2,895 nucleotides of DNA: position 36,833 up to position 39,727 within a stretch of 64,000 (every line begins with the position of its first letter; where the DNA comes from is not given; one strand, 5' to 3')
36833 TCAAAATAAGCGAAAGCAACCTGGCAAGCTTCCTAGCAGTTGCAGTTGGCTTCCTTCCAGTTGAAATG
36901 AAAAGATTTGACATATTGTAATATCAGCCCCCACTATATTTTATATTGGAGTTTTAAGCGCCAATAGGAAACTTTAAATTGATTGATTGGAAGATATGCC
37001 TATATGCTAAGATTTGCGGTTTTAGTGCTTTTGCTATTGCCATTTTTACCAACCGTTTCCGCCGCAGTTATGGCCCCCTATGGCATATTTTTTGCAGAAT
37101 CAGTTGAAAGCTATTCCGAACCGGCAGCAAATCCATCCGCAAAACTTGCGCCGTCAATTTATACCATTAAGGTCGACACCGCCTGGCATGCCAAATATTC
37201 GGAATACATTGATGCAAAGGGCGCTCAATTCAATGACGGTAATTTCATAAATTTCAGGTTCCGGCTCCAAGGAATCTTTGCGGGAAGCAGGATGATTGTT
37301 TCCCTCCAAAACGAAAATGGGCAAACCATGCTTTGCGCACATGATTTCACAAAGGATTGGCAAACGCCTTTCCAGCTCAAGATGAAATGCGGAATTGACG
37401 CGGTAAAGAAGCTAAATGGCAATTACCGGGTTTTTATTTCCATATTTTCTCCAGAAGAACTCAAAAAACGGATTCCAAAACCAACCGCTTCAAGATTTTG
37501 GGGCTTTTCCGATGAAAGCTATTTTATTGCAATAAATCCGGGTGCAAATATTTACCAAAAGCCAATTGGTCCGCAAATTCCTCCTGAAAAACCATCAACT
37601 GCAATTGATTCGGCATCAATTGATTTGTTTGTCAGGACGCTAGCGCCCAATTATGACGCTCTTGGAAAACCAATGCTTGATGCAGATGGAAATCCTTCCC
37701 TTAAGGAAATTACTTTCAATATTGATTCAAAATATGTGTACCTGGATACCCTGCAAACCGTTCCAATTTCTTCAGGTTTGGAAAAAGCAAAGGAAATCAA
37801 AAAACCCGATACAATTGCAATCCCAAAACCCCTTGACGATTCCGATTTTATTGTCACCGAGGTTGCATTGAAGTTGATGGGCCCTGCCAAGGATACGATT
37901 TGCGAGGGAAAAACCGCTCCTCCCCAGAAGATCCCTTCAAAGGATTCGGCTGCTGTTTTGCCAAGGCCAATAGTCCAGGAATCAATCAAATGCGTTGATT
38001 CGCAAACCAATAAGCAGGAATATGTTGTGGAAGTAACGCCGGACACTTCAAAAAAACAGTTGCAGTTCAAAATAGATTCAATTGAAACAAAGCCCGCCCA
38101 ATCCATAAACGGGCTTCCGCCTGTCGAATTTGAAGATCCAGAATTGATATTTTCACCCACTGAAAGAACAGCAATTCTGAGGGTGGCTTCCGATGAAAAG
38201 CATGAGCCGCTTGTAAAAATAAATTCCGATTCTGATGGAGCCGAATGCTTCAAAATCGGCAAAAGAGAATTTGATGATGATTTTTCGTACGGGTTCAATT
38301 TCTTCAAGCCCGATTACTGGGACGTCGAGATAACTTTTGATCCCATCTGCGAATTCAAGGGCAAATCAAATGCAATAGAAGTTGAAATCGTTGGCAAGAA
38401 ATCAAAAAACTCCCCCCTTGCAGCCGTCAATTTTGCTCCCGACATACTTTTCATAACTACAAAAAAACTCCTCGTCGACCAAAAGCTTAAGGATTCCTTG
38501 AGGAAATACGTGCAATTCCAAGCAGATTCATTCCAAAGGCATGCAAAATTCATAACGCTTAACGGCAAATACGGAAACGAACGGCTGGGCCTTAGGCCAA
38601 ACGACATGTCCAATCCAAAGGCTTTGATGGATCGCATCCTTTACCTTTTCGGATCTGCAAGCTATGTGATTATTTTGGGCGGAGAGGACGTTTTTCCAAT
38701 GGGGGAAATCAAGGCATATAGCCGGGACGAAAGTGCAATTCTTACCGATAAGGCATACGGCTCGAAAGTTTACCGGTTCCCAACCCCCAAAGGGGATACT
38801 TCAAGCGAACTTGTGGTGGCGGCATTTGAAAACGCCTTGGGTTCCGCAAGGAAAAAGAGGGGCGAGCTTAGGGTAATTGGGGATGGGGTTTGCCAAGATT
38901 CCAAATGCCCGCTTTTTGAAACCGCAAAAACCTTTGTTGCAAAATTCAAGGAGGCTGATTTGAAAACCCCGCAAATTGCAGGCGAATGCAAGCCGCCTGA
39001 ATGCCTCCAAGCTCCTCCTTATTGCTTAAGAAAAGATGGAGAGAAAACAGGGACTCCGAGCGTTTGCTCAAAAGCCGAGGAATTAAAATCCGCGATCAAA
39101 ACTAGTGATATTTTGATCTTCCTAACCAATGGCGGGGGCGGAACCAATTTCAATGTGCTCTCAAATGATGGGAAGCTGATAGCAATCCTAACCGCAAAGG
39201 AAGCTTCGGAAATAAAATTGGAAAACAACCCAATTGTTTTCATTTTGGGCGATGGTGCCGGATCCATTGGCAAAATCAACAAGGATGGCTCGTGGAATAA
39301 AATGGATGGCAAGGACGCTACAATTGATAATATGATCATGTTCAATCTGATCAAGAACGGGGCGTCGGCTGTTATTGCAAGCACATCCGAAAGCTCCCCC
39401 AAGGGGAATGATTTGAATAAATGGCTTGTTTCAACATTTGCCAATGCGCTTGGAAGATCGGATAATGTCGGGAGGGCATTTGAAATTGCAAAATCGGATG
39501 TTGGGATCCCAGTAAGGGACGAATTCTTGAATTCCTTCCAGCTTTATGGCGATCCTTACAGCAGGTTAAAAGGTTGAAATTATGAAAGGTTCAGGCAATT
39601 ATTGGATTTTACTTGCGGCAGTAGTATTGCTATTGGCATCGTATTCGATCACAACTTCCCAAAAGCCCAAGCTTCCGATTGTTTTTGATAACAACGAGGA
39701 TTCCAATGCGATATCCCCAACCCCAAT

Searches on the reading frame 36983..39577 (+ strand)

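Call 3: search_protein_families(library=pfam, max_evalue=0.01, proteins=[window:36983-39577:+])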
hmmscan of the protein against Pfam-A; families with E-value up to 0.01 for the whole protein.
window:36983-39577:+ (864 aa): 0 families

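Call 64: search_protein_families(library=pfam, max_evalue=1, proteins=[window:36983-39577:+])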
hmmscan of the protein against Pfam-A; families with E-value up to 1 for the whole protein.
window:36983-39577:+ (864 aa): 1 family
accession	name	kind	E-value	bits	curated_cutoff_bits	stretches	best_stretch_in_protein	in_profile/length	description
PF07745.19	Glyco_hydro_53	-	0.13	11.7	24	1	105-160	135-189/340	Glycosyl hydrolase family 53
